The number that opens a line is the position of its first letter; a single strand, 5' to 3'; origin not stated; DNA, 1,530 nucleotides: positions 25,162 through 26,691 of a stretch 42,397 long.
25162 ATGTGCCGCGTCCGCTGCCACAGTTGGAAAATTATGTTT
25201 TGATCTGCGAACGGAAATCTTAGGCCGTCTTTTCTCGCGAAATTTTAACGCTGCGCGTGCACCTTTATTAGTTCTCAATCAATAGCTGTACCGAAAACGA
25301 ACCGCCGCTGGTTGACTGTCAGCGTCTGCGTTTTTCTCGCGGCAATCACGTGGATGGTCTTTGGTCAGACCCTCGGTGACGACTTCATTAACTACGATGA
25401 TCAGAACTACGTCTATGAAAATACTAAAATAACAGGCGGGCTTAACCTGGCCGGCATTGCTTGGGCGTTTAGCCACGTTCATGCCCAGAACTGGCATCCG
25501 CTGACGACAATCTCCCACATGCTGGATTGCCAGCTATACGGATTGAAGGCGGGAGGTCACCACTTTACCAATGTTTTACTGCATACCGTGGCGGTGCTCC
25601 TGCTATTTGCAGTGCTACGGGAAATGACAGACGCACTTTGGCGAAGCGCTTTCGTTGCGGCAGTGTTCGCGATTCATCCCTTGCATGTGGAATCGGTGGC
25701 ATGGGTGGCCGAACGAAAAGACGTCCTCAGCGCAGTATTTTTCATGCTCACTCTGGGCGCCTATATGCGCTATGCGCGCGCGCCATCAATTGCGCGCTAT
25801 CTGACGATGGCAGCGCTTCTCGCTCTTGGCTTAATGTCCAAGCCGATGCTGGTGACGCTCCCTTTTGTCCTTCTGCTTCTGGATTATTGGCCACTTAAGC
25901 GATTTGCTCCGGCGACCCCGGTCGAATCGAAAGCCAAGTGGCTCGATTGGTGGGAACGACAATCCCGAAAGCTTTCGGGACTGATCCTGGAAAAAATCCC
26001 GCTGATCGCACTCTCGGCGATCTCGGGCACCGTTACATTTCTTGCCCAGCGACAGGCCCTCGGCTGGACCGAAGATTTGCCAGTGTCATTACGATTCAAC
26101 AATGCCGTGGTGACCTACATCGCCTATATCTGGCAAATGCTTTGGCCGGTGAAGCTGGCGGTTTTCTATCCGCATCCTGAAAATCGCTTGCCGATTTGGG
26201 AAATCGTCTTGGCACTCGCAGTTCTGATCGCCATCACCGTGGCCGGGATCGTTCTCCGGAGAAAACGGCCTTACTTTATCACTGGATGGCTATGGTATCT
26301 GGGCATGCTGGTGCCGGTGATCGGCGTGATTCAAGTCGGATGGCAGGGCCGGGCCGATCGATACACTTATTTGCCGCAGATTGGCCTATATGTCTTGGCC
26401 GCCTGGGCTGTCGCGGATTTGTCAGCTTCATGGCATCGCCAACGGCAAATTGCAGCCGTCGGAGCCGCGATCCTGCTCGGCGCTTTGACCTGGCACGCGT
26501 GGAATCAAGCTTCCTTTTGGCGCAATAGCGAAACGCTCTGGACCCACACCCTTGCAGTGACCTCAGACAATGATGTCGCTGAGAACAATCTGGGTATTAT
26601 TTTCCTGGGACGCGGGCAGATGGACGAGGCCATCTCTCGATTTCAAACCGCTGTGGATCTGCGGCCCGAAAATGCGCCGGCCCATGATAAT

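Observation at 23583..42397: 19-kb island dense in GT-C-like glycosyltransferases: candidate uncharacterised periplasmic glycosylation system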

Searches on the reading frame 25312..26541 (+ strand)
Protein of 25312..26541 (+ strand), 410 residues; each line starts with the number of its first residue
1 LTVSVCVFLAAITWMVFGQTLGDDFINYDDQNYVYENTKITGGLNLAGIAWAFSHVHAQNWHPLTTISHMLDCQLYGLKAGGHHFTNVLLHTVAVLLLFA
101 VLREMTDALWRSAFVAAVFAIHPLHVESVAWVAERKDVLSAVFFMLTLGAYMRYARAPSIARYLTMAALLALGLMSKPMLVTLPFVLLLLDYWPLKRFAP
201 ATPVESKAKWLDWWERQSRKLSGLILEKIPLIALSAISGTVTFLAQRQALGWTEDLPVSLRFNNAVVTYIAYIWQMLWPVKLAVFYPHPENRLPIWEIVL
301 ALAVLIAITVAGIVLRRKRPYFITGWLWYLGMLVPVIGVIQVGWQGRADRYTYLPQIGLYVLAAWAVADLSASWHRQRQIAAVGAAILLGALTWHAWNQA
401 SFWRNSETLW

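Call 7: search_protein_families(library=pfam, proteins=[window:25312-26541:+], max_evalue=10)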
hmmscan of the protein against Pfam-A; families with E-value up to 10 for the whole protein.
seq(410 aa): 3 families
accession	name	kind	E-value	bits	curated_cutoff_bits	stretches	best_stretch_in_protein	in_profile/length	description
PF13231.12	PMT_2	-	4.2e-05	24.2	26.1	1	83-189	24-127/160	Dolichyl-phosphate-mannose-protein mannosyltransferase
PF02308.21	MgtC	-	0.098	13.5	31.4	1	11-106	34-119/121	MgtC family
PF17671.6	DUF5531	-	1.6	9.1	25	1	165-206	11-52/152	Family of unknown function (DUF5531)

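Call 14: find_homologous_proteins(query=window:25312-26541:+, max_evalue=0.00001)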
Query seq(410 aa) (410 aa): 8000 proteins with E <= 0.00001 among 8000 candidates; the best 120 are listed.
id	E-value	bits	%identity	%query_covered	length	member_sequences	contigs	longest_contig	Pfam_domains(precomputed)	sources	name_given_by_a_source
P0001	1.1e-262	889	96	100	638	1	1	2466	PF13431.13,PF23914.2,PF13414.13,PF13176.13,PF13428.13,PF13374.13,PF14559.13,PF24575.2,PF13371.13,PF00515.35,PF13424.13,PF21033.5,PF13432.13,PF13181.13,PF14561.13,PF07719.24,PF13174.13,PF13231.13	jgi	-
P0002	2.7e-262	888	96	100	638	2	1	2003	PF13431.13,PF23914.2,PF13414.13,PF13176.13,PF13428.13,PF13374.13,PF14559.13,PF24575.2,PF13371.13,PF00515.35,PF13424.13,PF21033.5,PF13432.13,PF13181.13,PF14561.13,PF07719.24,PF13174.13,PF13231.13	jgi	-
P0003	1.4e-260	883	96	100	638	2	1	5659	PF13431.13,PF23914.2,PF13414.13,PF13176.13,PF13428.13,PF13374.13,PF07721.21,PF14559.13,PF24575.2,PF00515.35,PF13424.13,PF13432.13,PF13181.13,PF14561.13,PF07719.24,PF13231.13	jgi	jgi:tetratricopeptide (TPR) repeat protein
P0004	2.3e-258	875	95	100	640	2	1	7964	PF13431.13,PF23914.2,PF13414.13,PF13176.13,PF13428.13,PF13374.13,PF14559.13,PF24575.2,PF00515.35,PF12895.14,PF13424.13,PF21033.5,PF13432.13,PF13181.13,PF14561.13,PF07719.24,PF13174.13,PF13231.13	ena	-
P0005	1.7e-255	866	97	97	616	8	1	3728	PF13431.13,PF23914.2,PF13414.13,PF13176.13,PF13428.13,PF13374.13,PF14559.13,PF24575.2,PF13371.13,PF00515.35,PF13424.13,PF21033.5,PF13432.13,PF13181.13,PF14561.13,PF07719.24,PF13231.13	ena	-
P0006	2.8e-255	865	98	97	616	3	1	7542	PF13431.13,PF23914.2,PF13414.13,PF13176.13,PF13428.13,PF13374.13,PF14559.13,PF24575.2,PF00515.35,PF13424.13,PF21033.5,PF13432.13,PF13181.13,PF14561.13,PF07719.24,PF13174.13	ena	-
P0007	1.1e-254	863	97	97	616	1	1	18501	PF13431.13,PF23914.2,PF13414.13,PF13176.13,PF13428.13,PF13374.13,PF14559.13,PF24575.2,PF13371.13,PF00515.35,PF13424.13,PF21033.5,PF13432.13,PF13181.13,PF14561.13,PF07719.24,PF13174.13,PF13231.13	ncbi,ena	-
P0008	1.3e-254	863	97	97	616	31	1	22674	PF13431.13,PF23914.2,PF13414.13,PF13176.13,PF13428.13,PF13374.13,PF14559.13,PF24575.2,PF00515.35,PF13424.13,PF21033.5,PF13432.13,PF13181.13,PF07719.24,PF13174.13,PF13231.13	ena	-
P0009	4.8e-251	851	92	100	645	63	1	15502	PF13431.13,PF23914.2,PF13414.13,PF13176.13,PF13428.13,PF13374.13,PF07721.21,PF14559.13,PF00515.35,PF13424.13,PF13432.13,PF13181.13,PF07719.24,PF13231.13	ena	-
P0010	5.7e-248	841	95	97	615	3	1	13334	PF13431.13,PF23914.2,PF13414.13,PF13176.13,PF13428.13,PF13374.13,PF14559.13,PF24575.2,PF00515.35,PF13424.13,PF13432.13,PF13181.13,PF14561.13,PF07719.24,PF13231.13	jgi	jgi:protein O-mannosyl-transferase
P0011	1.6e-245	833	91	100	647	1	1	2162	PF13431.13,PF23914.2,PF13414.13,PF13176.13,PF13428.13,PF13374.13,PF14559.13,PF24575.2,PF00515.35,PF13424.13,PF21033.5,PF13432.13,PF13181.13,PF07719.24,PF13174.13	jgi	jgi:tetratricopeptide (TPR) repeat protein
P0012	7.3e-244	828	90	100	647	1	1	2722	PF13431.13,PF23914.2,PF13414.13,PF13176.13,PF13428.13,PF13374.13,PF14559.13,PF24575.2,PF00515.35,PF13424.13,PF13432.13,PF13181.13,PF07719.24,PF13174.13,PF13231.13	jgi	jgi:protein O-mannosyl-transferase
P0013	7.4e-244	828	90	100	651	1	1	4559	PF13431.13,PF23914.2,PF13414.13,PF13176.13,PF13428.13,PF13374.13,PF14559.13,PF24575.2,PF00515.35,PF13424.13,PF13432.13,PF13181.13,PF07719.24,PF13174.13,PF13231.13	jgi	jgi:protein O-mannosyl-transferase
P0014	8.0e-244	827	90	100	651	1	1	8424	PF13431.13,PF23914.2,PF13414.13,PF13176.13,PF13428.13,PF13374.13,PF14559.13,PF24575.2,PF00515.35,PF13424.13,PF13432.13,PF13181.13,PF07719.24,PF13174.13,PF13231.13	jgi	jgi:protein O-mannosyl-transferase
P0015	1.5e-243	827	90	100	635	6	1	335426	PF25063.1,PF03704.24,PF13431.13,PF23914.2,PF13414.13,PF13176.13,PF13428.13,PF13374.13,PF14559.13,PF24575.2,PF13371.13,PF17874.8,PF00515.35,PF12895.14,PF13424.13,PF21033.5,PF13432.13,PF13429.13,PF13181.13,PF14561.13,PF07719.24,PF13174.13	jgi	jgi:tetratricopeptide (TPR) repeat protein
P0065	2.1e-190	651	71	100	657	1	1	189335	PF13431.13,PF23914.2,PF13414.13,PF13176.13,PF13428.13,PF14559.13,PF24575.2,PF13371.13,PF00515.35,PF13424.13,PF13432.13,PF13181.13,PF14561.13,PF07719.24,PF13174.13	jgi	jgi:tetratricopeptide (TPR) repeat protein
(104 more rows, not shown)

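Call 47: search_solved_structures(query=A4, max_evalue=10, show_alignments=2)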
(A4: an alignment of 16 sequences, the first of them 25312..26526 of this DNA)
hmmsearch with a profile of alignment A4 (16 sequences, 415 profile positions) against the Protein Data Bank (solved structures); distinct sequences matched with E-value up to 10: 11.
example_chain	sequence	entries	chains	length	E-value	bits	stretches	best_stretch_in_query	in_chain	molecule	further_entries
5jja_A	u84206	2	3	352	0.069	15.1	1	177-222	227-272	Serine/threonine-protein phosphatase 2A 56 kDa regulatory subunit gamma isoform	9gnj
6voy_E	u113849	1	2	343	0.069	15.1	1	177-222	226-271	Serine/threonine-protein phosphatase 2A 56 kDa regulatory subunit gamma isoform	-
5k6s_A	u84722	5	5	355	0.07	15.1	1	177-222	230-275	Serine/threonine-protein phosphatase 2A 56 kDa regulatory subunit gamma isoform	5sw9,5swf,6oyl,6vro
6toq_AAA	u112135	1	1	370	0.076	14.9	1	177-222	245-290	Serine/threonine-protein phosphatase 2A 56 kDa regulatory subunit gamma isoform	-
2nyl_B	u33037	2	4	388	0.076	14.9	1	177-222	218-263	Serine/threonine-protein phosphatase 2A 56 kDa regulatory subunit gamma isoform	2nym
3fga_B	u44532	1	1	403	0.079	14.9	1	177-222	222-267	Serine/threonine-protein phosphatase 2A 56 kDa regulatory subunit gamma isoform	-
2iae_B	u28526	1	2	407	0.08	14.9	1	177-222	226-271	Serine/threonine-protein phosphatase 2A 56 kDa regulatory subunit gamma isoform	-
2jak_A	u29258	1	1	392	0.086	14.8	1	177-222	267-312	SERINE/THREONINE-PROTEIN PHOSPHATASE 2A 56 KDA REGULATORY SUBUNIT GAMMA ISOFORM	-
2npp_B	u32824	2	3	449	0.095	14.6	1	177-222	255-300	Serine/threonine-protein phosphatase 2A 56 kDa regulatory subunit gamma isoform | Isoform Gamma-1 of Serine/threonine-protein phosphatase 2A 56 kDa regulatory s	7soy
9mf5_B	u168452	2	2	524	0.1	14.5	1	177-222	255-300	Serine/threonine-protein phosphatase 2A 56 kDa regulatory subunit gamma isoform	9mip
7ouf_F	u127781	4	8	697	0.2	13.5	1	177-222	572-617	Isoform 3 of PC4 and SFRS1-interacting protein,Isoform Gamma-1 of Serine/threonine-protein | Isoform 3 of PC4 and SFRS1-interacting protein,Isoform Gamma-2 of S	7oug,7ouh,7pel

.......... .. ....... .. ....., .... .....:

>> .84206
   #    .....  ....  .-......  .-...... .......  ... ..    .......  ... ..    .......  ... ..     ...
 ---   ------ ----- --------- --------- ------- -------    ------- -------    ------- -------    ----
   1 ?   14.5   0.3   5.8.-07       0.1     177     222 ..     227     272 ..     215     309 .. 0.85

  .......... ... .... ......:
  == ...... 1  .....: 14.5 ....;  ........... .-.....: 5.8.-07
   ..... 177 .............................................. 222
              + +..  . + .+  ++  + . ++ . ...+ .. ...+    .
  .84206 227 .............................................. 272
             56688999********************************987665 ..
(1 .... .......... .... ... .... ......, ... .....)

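Call 60: search_protein_families(library=pfam, alignment_id=A4, max_evalue=0.1)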
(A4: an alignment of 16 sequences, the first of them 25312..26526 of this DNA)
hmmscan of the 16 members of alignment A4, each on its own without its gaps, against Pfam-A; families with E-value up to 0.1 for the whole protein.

A. member 1, window:25312-26526:+ (405 aa): 2 families
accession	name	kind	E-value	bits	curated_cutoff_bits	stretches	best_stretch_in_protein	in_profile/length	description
PF13231.12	PMT_2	-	4.1e-05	24.3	26.1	1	83-189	24-127/160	Dolichyl-phosphate-mannose-protein mannosyltransferase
PF02308.21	MgtC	-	0.096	13.5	31.4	1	11-106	34-119/121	MgtC family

B. families by the number of members that match (of 16 scanned): 7 families
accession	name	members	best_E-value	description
PF13231.12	PMT_2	7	8.6e-06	Dolichyl-phosphate-mannose-protein mannosyltransferase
PF13432.12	TPR_16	2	0.00073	Tetratricopeptide repeat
PF02308.21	MgtC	2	0.055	MgtC family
PF09913.15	DUF2142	1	0.0025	Predicted membrane protein (DUF2142)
PF10810.13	DUF2545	1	0.012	Protein of unknown function (DUF2545)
PF13431.12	TPR_17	1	0.014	Tetratricopeptide repeat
PF13414.12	TPR_11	1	0.053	TPR repeat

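Call 72: find_encoding_contigs(protein=P0015, flank=10000, max_places=2)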
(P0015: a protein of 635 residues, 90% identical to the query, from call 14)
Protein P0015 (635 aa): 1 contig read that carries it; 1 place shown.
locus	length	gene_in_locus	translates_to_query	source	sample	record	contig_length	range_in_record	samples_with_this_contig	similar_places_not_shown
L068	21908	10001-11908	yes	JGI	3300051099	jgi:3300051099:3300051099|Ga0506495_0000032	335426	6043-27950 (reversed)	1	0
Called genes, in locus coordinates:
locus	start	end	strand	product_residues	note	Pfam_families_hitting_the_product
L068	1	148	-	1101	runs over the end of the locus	PF07719:TPR_2 (faint), PF13428:TPR_14 (faint), PF13432:TPR_16 (weak), PF00515:TPR_1 (faint), PF09976:TPR_21 (faint), PF12895:ANAPC3 (faint), PF13181:TPR_8 (faint), PF14559:TPR_19 (weak), +4 more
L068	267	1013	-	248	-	PF03309:Pan_kinase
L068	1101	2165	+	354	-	PF00490:ALAD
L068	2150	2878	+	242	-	-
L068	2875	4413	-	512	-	PF01676:Metalloenzyme, PF06415:iPGM_N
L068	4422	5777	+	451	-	PF00245:Alk_phosphatase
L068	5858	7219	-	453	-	PF00754:F5_F8_type_C (faint)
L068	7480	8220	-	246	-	-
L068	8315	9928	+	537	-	PF13231:PMT_2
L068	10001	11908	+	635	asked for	PF03704:BTAD (weak), PF23914:TPR_CcmH_CycH, PF25063:ARM_TT21_C (weak), PF13414:TPR_11, PF13424:TPR_12, PF13432:TPR_16, PF14559:TPR_19, PF00515:TPR_1 (weak), +15 more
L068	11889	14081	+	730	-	PF13231:PMT_2 (weak), PF00515:TPR_1 (weak), PF13424:TPR_12, PF13414:TPR_11, PF13432:TPR_16, PF14559:TPR_19, PF13414:TPR_11, PF13432:TPR_16, +18 more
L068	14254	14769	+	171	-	PF14559:TPR_19 (faint)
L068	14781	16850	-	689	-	PF13432:TPR_16 (weak), PF00515:TPR_1, PF07719:TPR_2 (weak), PF13414:TPR_11, PF13432:TPR_16, PF14559:TPR_19, PF13432:TPR_16, PF14559:TPR_19, +25 more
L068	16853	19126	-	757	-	PF13429:TPR_15, PF13424:TPR_12, PF13432:TPR_16, PF00515:TPR_1, PF13414:TPR_11, PF13432:TPR_16, PF14559:TPR_19, PF00515:TPR_1, +39 more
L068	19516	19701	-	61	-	-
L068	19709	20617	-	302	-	PF08241:Methyltransf_11, PF08242:Methyltransf_12 (weak), PF13649:Methyltransf_25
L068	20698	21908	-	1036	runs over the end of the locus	PF07715:Plug, PF00593:TonB_dep_Rec_b-barrel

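Call 73: find_encoding_contigs(protein=P0065, flank=10000, max_places=2)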
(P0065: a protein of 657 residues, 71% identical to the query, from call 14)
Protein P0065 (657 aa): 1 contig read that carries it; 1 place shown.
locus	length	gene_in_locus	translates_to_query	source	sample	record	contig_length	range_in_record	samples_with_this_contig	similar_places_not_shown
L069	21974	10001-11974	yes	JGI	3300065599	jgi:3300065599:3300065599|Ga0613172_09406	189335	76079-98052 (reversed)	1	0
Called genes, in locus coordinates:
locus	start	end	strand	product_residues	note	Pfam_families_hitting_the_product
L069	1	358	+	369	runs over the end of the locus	PF13439:Glyco_transf_4, PF13579:Glyco_trans_4_4, PF13524:Glyco_trans_1_2 (faint), PF00534:Glycos_transf_1, PF13692:Glyco_trans_1_4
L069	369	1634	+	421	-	PF01943:Polysacc_synt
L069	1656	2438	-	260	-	PF13489:Methyltransf_23, PF13847:Methyltransf_31, PF08241:Methyltransf_11, PF08242:Methyltransf_12, PF13649:Methyltransf_25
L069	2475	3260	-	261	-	PF05711:TylF, PF13578:Methyltransf_24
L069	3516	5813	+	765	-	PF09586:YfhO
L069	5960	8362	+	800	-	PF09586:YfhO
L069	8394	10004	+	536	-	-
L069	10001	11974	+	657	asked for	PF07719:TPR_2 (faint), PF13432:TPR_16, PF00515:TPR_1 (faint), PF13176:TPR_7 (faint), PF13424:TPR_12, PF23914:TPR_CcmH_CycH, PF13414:TPR_11, PF14559:TPR_19, +7 more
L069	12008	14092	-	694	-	PF13429:TPR_15, PF24575:TPR_Slam, PF13424:TPR_12, PF13414:TPR_11, PF14559:TPR_19, PF00515:TPR_1, PF07719:TPR_2, PF13414:TPR_11, +40 more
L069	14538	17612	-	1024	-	PF07715:Plug, PF00593:TonB_dep_Rec_b-barrel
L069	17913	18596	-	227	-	-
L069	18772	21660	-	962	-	PF01564:Spermine_synth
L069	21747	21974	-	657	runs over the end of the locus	PF13432:TPR_16, PF13414:TPR_11, PF00515:TPR_1, PF07719:TPR_2, PF13414:TPR_11, PF13424:TPR_12, PF13432:TPR_16, PF00515:TPR_1, +17 more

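Call 90: search_protein_representatives(alignment_id=A7)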
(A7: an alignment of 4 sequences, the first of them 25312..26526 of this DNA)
Query: 4 sequences, 409 profile positions. Proteins with E-value up to 0.001 (for the whole library): 115492; up to 1e-10: 89440; up to 1e-30: 34437. The best 150 are listed.
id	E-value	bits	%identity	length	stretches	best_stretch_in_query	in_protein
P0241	4.3e-152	523.4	-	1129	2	41-375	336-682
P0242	1.4e-145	501.9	-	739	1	22-408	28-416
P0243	2.2e-144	497.9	-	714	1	24-409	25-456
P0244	1.2e-138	479.0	-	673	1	21-409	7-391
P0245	2.2e-137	474.9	-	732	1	22-409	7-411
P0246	5.0e-135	467.2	-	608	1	21-409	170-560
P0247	9.2e-134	463.0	-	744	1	10-409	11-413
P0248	5.1e-133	460.5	-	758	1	20-409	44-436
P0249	4.8e-132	457.3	-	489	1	20-408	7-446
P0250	1.9e-131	455.4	-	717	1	21-409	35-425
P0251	1.5e-128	445.8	-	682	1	20-409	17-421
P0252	3.2e-128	444.7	-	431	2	17-208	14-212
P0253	3.7e-126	438.0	-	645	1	28-409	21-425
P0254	3.0e-125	434.9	-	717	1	21-409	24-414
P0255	9.4e-125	433.3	-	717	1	22-409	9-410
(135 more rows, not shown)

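Call 93: search_protein_families(library=pfam, alignment_id=A8, max_evalue=0.001)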
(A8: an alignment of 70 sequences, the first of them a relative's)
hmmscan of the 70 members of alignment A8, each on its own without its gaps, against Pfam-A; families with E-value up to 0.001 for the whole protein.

A. member 1, P0242 (739 aa): 32 families (the best 25 are shown)
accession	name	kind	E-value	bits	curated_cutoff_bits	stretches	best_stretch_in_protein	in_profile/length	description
PF00515.34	TPR_1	-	3.2e-68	223.4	27.8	6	607-640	1-34/34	Tetratricopeptide repeat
PF13414.12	TPR_11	-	2.6e-60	200.3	26.8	6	580-621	1-42/42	TPR repeat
PF07719.23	TPR_2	-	6.7e-58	188.5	27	6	607-640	1-34/34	Tetratricopeptide repeat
PF13424.12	TPR_12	-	1.5e-45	153.7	30.1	6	435-501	5-75/77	Tetratricopeptide repeat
PF13432.12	TPR_16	-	9e-45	151.1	32.7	4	544-607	2-65/65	Tetratricopeptide repeat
PF13181.12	TPR_8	-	5.5e-39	129.4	25.7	5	607-640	1-34/34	Tetratricopeptide repeat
PF14559.12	TPR_19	-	4.6e-37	126.6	25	5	583-648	1-66/68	Tetratricopeptide repeat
PF13431.12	TPR_17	-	9.6e-34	113.3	24.4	1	596-627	2-33/34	Tetratricopeptide repeat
PF13428.12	TPR_14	-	9.2e-31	103.6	23.5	2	578-615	6-43/44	Tetratricopeptide repeat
PF13176.12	TPR_7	-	6e-28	95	27.9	0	541-574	1-34/36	Tetratricopeptide repeat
PF13374.12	TPR_10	-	1.7e-19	69.6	27.5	0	437-462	6-31/42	Tetratricopeptide repeat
PF23914.1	TPR_CcmH_CycH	-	3e-17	63.3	42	2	497-608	42-156/158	Cytochrome c-type biogenesis protein H TPR domain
PF13174.12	TPR_6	-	8.7e-15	54.7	26.3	0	472-499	1-28/33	Tetratricopeptide repeat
PF24575.1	TPR_Slam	-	6.3e-14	52.7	35.2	0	470-522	46-98/104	Surface lipoprotein assembly modifier, N-terminal TPR repeats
PF25064.1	ARM_TT21_5th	-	3.5e-13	50.3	27.8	0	543-610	5-73/117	TT21 fifth ARM repeats domain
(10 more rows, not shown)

B. families by the number of members that match (of 70 scanned): 55 families (the first 25 are shown)
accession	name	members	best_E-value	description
PF13432.12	TPR_16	63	9e-45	Tetratricopeptide repeat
PF07719.23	TPR_2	62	3.5e-58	Tetratricopeptide repeat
PF00515.34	TPR_1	61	3.2e-68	Tetratricopeptide repeat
PF13414.12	TPR_11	61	2.8e-65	TPR repeat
PF13424.12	TPR_12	60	1.5e-45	Tetratricopeptide repeat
PF13181.12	TPR_8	60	2.9e-42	Tetratricopeptide repeat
PF13428.12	TPR_14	60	6.5e-34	Tetratricopeptide repeat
PF13431.12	TPR_17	59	1.7e-50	Tetratricopeptide repeat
PF14559.12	TPR_19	58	1.4e-41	Tetratricopeptide repeat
PF13176.12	TPR_7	54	1e-29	Tetratricopeptide repeat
PF13374.12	TPR_10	54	5.4e-27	Tetratricopeptide repeat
PF24575.1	TPR_Slam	50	2.6e-20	Surface lipoprotein assembly modifier, N-terminal TPR repeats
PF23914.1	TPR_CcmH_CycH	50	1.8e-18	Cytochrome c-type biogenesis protein H TPR domain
PF13174.12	TPR_6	48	1.5e-17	Tetratricopeptide repeat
PF12895.13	ANAPC3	46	2.3e-17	Anaphase-promoting complex, cyclosome, subunit 3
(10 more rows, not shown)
